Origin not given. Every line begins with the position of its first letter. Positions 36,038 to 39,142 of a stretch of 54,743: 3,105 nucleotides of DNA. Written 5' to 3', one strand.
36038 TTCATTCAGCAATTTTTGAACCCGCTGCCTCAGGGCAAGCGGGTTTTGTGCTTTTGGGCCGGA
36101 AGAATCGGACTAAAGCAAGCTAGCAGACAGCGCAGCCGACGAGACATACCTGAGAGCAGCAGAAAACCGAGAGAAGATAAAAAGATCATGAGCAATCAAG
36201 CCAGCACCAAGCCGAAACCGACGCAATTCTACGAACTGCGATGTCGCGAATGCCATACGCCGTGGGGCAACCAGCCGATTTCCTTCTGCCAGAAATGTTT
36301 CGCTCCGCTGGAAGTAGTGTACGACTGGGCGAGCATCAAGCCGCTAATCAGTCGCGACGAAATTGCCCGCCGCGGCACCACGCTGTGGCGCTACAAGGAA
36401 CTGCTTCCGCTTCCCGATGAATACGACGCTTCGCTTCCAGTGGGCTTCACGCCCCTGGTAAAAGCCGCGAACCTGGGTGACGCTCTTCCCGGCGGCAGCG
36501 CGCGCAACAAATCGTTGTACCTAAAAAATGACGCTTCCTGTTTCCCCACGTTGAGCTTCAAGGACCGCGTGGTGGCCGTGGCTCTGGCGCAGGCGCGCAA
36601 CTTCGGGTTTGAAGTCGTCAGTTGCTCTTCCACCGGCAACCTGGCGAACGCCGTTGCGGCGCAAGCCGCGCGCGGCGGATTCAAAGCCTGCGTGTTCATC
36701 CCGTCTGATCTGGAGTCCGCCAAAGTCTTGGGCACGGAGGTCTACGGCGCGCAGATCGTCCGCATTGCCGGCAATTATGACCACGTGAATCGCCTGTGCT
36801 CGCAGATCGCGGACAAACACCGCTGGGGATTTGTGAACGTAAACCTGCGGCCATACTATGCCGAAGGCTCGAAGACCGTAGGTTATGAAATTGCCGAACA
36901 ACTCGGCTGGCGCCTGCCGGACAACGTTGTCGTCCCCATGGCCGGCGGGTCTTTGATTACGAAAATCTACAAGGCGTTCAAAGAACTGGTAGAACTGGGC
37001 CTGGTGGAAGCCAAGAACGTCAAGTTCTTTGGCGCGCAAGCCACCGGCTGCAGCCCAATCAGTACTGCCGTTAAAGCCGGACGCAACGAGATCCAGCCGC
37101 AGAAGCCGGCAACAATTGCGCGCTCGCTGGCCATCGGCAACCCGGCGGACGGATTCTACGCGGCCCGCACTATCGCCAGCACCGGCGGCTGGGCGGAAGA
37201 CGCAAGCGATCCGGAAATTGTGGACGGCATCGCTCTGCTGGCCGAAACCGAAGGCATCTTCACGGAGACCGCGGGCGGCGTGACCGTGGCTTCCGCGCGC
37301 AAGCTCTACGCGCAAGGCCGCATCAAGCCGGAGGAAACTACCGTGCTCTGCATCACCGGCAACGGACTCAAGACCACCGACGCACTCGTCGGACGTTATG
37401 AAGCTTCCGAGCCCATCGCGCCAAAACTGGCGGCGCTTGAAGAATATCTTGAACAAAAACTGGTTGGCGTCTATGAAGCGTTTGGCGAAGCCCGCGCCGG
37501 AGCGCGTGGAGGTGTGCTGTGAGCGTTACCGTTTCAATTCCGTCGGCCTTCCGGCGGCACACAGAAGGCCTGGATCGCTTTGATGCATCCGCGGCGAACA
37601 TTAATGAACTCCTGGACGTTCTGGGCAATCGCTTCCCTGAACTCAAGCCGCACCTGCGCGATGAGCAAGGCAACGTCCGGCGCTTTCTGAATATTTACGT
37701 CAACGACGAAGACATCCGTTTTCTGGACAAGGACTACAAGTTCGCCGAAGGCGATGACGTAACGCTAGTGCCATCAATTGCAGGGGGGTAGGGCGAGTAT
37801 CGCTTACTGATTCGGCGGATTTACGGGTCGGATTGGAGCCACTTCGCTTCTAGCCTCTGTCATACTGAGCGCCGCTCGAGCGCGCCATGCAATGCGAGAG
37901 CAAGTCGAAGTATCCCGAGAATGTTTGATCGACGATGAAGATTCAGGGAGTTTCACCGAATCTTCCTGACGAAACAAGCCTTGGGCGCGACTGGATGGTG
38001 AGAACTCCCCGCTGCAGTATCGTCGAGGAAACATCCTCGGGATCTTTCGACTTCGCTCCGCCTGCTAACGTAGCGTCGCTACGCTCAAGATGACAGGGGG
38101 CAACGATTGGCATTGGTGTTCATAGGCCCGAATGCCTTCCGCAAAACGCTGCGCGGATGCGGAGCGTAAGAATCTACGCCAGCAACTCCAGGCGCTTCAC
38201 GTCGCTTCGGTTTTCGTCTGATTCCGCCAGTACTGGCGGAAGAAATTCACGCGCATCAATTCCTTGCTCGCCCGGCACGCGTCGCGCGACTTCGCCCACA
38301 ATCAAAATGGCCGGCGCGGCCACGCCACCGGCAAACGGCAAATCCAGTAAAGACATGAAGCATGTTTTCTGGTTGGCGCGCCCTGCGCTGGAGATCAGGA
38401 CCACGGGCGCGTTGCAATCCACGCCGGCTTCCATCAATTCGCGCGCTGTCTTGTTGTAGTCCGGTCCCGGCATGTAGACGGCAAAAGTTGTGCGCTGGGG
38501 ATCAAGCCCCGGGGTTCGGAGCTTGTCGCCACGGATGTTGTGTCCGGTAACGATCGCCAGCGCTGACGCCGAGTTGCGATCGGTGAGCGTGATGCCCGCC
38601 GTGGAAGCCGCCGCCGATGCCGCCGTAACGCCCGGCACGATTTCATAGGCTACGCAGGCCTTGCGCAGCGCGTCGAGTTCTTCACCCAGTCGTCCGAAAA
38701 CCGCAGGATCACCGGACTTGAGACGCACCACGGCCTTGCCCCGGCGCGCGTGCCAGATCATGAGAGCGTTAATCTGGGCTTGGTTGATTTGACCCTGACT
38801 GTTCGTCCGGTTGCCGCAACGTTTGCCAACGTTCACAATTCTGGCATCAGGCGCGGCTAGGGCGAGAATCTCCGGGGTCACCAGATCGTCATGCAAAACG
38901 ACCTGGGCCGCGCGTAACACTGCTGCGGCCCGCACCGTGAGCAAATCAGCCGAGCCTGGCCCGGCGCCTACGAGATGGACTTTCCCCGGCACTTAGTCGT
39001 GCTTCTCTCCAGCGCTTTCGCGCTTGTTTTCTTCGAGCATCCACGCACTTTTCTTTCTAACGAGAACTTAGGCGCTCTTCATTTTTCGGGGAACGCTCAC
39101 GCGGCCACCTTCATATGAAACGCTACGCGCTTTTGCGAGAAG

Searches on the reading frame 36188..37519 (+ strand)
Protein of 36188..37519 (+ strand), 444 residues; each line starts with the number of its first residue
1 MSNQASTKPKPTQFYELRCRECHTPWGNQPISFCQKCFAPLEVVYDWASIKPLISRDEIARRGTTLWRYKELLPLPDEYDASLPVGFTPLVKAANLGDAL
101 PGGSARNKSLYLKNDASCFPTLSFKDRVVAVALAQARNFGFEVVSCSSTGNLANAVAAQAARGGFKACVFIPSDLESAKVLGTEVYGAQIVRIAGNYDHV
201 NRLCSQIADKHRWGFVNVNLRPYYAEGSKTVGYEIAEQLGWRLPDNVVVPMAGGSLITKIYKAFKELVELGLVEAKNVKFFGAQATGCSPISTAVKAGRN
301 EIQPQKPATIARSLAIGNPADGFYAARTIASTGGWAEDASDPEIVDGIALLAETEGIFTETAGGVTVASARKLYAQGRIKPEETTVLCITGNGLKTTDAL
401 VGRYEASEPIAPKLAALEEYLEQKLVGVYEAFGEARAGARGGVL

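Call 9: search_protein_families(library=ncbifam, proteins=[window:36188-37519:+])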
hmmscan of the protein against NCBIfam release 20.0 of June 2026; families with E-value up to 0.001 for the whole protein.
window:36188-37519:+ (444 aa): 34 families (the best 25 are shown)
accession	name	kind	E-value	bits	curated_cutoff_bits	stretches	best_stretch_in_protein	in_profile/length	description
NF006050.0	PRK08197.1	equivalog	1.7e-83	280.7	303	1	12-403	4-391/406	threonine synthase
TIGR00260.1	thrC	equivalog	3.4e-79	266.5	167.1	1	67-398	2-340/340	threonine synthase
NF004170.0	PRK05638.1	equivalog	3.4e-56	190.6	421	1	17-404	2-367/442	threonine synthase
NF005035.0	PRK06450.1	equivalog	8.8e-41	139.8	301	1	17-396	4-337/338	threonine synthase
NF006205.0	PRK08329.1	equivalog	4e-34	118.1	358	1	17-396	2-346/347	threonine synthase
NF004996.0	PRK06381.1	equivalog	9.7e-33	113.5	266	1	86-392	14-317/319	threonine synthase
TIGR01127.1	ilvA_1Cterm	equivalog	9.2e-23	80.8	378.75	1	109-371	16-266/380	threonine ammonia-lyase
NF006455.0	PRK08813.1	equivalog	7.3e-18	65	489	1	121-374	60-297/374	threonine dehydratase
NF006390.0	PRK08639.1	equivalog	4.5e-17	62.1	421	1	110-391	42-311/418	threonine ammonia-lyase IlvA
NF009130.0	PRK12483.1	subfamily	5.9e-16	58.1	801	1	106-380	50-313/521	threonine ammonia-lyase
NF005292.0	PRK06815.1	equivalog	6e-16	58.4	371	1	103-380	31-297/320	threonine/serine dehydratase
NF005680.0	PRK07476.1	equivalog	7.4e-16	58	413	1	88-395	24-312/326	hydroxyectoine utilization dehydratase EutB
NF005600.0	PRK07334.1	equivalog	1.1e-15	57.1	496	1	109-370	44-291/408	threonine ammonia-lyase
TIGR01124.1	ilvA_2Cterm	equivalog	9.6e-15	54.1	411.3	1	88-299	18-215/499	threonine ammonia-lyase, biosynthetic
NF006094.0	PRK08246.1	subfamily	9.8e-15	54.7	331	1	121-296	49-221/310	serine/threonine dehydratase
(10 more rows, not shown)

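Call 10: search_protein_families(library=pfam, proteins=[window:36188-37519:+])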
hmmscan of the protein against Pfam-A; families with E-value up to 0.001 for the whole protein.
window:36188-37519:+ (444 aa): 1 family
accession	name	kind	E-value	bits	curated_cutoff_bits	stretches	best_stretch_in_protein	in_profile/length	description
PF00291.31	PALP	-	3.4e-64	217.4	35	1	82-391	2-295/295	Pyridoxal-phosphate dependent enzyme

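Call 11: find_related_loci(query=window:36188-37519:+, collection=genome_contigs, flank=2500)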
Query window:36188-37519:+ (444 aa) in genome_contigs; peptide patterns used: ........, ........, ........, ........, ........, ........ (x = any residue, [..] = any of these).
244 stretches matched a pattern; 91 encode a relative of the query (tblastn E <= 1e-3); the best 80 are kept; 80 distinct loci.
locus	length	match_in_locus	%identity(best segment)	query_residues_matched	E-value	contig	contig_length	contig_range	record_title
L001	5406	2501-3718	87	15-425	0e+0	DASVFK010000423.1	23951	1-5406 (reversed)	MAG TPA_asm: Candidatus Angelobacter sp. isolate SMAG_U2087 k141_1451819, whole genome shotgun sequence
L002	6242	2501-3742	84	15-433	0e+0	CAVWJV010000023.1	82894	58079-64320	MAG: Terriglobia bacterium isolate MFD05513.bin.1.23 genome assembly, contig: contig_87310, whole genome shotgun sequenc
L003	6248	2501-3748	84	15-433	0e+0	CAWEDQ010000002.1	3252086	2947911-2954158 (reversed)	MAG: Terriglobia bacterium isolate MFD04967.bin.1.53 genome assembly, contig: contig_15123, whole genome shotgun sequenc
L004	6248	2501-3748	83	15-433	0e+0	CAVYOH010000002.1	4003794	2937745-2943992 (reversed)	MAG: Terriglobia bacterium isolate MFD05841.bin.1.15 genome assembly, contig: contig_4880, whole genome shotgun sequence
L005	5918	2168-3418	85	15-436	0e+0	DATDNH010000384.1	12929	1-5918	MAG TPA_asm: Candidatus Angelobacter sp. isolate SMAG_U432 k141_1215660, whole genome shotgun sequence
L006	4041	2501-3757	83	12-436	0e+0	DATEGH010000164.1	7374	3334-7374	MAG TPA_asm: Terriglobales bacterium isolate SMAG_U8780 k141_945263, whole genome shotgun sequence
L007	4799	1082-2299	84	15-425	0e+0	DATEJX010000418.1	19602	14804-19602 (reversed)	MAG TPA_asm: Candidatus Angelobacter sp. isolate SMAG_U8875 k141_1885077, whole genome shotgun sequence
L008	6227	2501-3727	84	15-428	0e+0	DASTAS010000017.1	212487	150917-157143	MAG TPA_asm: Candidatus Angelobacter sp. isolate SMAG_U743 k141_796334, whole genome shotgun sequence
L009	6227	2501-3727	84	15-428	0e+0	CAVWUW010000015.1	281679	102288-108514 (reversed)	MAG: Terriglobia bacterium isolate MFD08416.bin.1.79 genome assembly, contig: contig_22983, whole genome shotgun sequenc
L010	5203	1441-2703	82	6-435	0e+0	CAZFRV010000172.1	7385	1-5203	MAG TPA_asm: uncultured Acidobacteriaceae bacterium isolate binchicken_co279_154 genome assembly, contig: k141_1208306,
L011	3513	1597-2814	84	15-425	0e+0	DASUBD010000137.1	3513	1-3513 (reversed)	MAG TPA_asm: Candidatus Angelobacter sp. isolate SMAG_U2512 k141_1269264, whole genome shotgun sequence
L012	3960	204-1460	83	2-425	0e+0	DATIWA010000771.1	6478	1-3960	MAG TPA_asm: Candidatus Limnocylindrales bacterium isolate SMAG_U16021 k141_523072, whole genome shotgun sequence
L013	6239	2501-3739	82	12-429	0e+0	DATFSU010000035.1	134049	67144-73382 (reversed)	MAG TPA_asm: Candidatus Angelobacter sp. isolate SMAG_U9392 k141_606585, whole genome shotgun sequence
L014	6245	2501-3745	82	12-431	0e+0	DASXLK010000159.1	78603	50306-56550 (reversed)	MAG TPA_asm: Candidatus Angelobacter sp. isolate SMAG_U5300 k141_1967266, whole genome shotgun sequence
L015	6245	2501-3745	82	3-425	0e+0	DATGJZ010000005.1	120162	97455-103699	MAG TPA_asm: Candidatus Angelobacter sp. isolate SMAG_U9846 k141_3428, whole genome shotgun sequence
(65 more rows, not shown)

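Call 49: search_solved_structures(query=window:36188-37519:+, max_evalue=1e-10)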
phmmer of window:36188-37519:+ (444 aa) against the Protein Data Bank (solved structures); distinct sequences matched with E-value up to 1e-10: 7.
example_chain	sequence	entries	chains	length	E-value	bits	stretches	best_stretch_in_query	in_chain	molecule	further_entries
1uim_A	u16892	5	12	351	9.5e-47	163.3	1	65-416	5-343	Threonine Synthase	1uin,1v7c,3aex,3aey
6cgq_A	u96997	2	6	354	1.8e-46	162.4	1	66-406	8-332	Threonine synthase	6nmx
2zsj_A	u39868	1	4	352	4.5e-46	161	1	67-409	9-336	Threonine synthase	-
2d1f_A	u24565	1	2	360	6.7e-41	144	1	67-411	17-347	Threonine synthase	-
1e5x_A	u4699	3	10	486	5.9e-31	111.2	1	86-404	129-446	THREONINE SYNTHASE | THREONINE SYNTHASE 1, CHLOROPLASTIC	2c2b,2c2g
1pwe_A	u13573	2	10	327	5.5e-12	48.7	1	97-381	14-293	L-serine dehydratase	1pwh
4h27_A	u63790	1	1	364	2.7e-11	46.5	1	95-381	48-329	L-serine dehydratase/L-threonine deaminase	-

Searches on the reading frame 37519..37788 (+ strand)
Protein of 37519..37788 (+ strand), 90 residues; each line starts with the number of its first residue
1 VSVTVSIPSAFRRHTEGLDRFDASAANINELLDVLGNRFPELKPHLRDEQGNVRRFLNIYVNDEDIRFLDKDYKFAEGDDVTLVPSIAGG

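Call 9: search_protein_families(library=ncbifam, proteins=[window:37519-37788:+])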
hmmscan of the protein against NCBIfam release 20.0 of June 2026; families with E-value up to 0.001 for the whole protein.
window:37519-37788:+ (90 aa): 2 families
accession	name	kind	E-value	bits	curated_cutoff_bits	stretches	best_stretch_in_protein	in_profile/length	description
NF041918.1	SAMP1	equivalog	4.1e-10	40.1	60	1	24-90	24-91/91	ubiquitin-like small modifier protein 1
TIGR01687.1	moaD_arch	subfamily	5.5e-10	39.6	49.5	1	20-90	19-88/88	MoaD family protein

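Call 10: search_protein_families(library=pfam, proteins=[window:37519-37788:+])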
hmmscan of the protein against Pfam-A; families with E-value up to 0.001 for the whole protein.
window:37519-37788:+ (90 aa): 2 families
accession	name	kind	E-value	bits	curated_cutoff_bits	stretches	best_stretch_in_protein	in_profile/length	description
PF02597.26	ThiS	-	1.4e-10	42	22.5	1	18-90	14-76/76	ThiS family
PF09138.17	Urm1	-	0.00051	20.8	21.8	1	21-90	26-96/96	Urm1 (Ubiquitin related modifier)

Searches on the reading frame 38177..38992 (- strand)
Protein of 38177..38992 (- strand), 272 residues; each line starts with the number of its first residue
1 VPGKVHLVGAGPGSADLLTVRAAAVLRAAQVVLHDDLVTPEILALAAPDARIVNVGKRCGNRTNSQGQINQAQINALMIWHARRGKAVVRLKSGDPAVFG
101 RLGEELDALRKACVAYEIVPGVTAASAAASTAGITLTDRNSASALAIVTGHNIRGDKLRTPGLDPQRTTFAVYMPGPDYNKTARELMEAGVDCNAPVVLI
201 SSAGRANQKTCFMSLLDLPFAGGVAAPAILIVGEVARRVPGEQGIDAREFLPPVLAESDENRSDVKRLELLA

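Call 9: search_protein_families(library=ncbifam, proteins=[window:38177-38992:-])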
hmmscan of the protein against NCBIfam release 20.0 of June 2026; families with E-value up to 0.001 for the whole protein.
window:38177-38992:- (272 aa): 26 families (the best 25 are shown)
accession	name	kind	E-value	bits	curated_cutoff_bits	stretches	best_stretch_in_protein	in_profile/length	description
NF004790.0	PRK06136.1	subfamily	2.3e-75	253.4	198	1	2-238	3-239/250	uroporphyrinogen-III C-methyltransferase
NF007922.1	PRK10637.1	equivalog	8.8e-75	252.4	400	1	3-236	217-449/450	siroheme synthase CysG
TIGR01469.1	cobA_cysG_Cterm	equivalog_domain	1.4e-69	234.5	185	1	3-237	1-235/238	uroporphyrinogen-III C-methyltransferase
NF005524.0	PRK07168.1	equivalog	6.9e-41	140.3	603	1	1-235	1-234/474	uroporphyrin-III C-methyltransferase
TIGR01465.1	cobM_cbiF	equivalog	9.4e-36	123.4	259.65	1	5-234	1-225/247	precorrin-4 C(11)-methyltransferase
NF012017.0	PRK15473.1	equivalog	3.5e-24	85.5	408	1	4-218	9-215/257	cobalt-precorrin-4 methyltransferase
TIGR01467.1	cobI_cbiL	equivalog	1.8e-15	57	163.25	1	3-150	1-153/230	precorrin-2 C(20)-methyltransferase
TIGR01466.1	cobJ_cbiH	equivalog_domain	2.6e-14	53.4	246.35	1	6-239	2-227/239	precorrin-3B C(17)-methyltransferase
NF012022.0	PRK15478.1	equivalog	1.7e-12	47.3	425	1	6-237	3-226/241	precorrin-3B C(17)-methyltransferase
NF004423.0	PRK05765.1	equivalog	2.1e-12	47.1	332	1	2-137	2-127/247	precorrin-3B C(17)-methyltransferase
NF004647.0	PRK05990.1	equivalog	4.2e-11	42.7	271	1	77-197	93-207/245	precorrin-2 C(20)-methyltransferase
NF004062.0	PRK05576.1-5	equivalog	2.3e-10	40.2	194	1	4-148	2-143/219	cobalt-factor II C(20)-methyltransferase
NF004063.0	PRK05576.1-6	equivalog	4.5e-10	39.2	235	1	6-142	4-140/235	cobalt-factor II C(20)-methyltransferase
TIGR02467.1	CbiE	equivalog_domain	1.1e-09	38.1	92.9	1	7-201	1-174/204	precorrin-6y C5,15-methyltransferase (decarboxylating) subunit CbiE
NF004058.0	PRK05576.1-1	equivalog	6.8e-09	35.5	239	1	4-137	3-140/221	cobalt-factor II C(20)-methyltransferase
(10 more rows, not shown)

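Call 10: search_protein_families(library=pfam, proteins=[window:38177-38992:-])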
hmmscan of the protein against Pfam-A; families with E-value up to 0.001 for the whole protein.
window:38177-38992:- (272 aa): 1 family
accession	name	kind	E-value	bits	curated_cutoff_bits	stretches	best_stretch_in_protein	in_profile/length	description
PF00590.25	TP_methylase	-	5.2e-44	151.2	27.8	1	4-215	1-208/212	Tetrapyrrole (Corrin/Porphyrin) Methylases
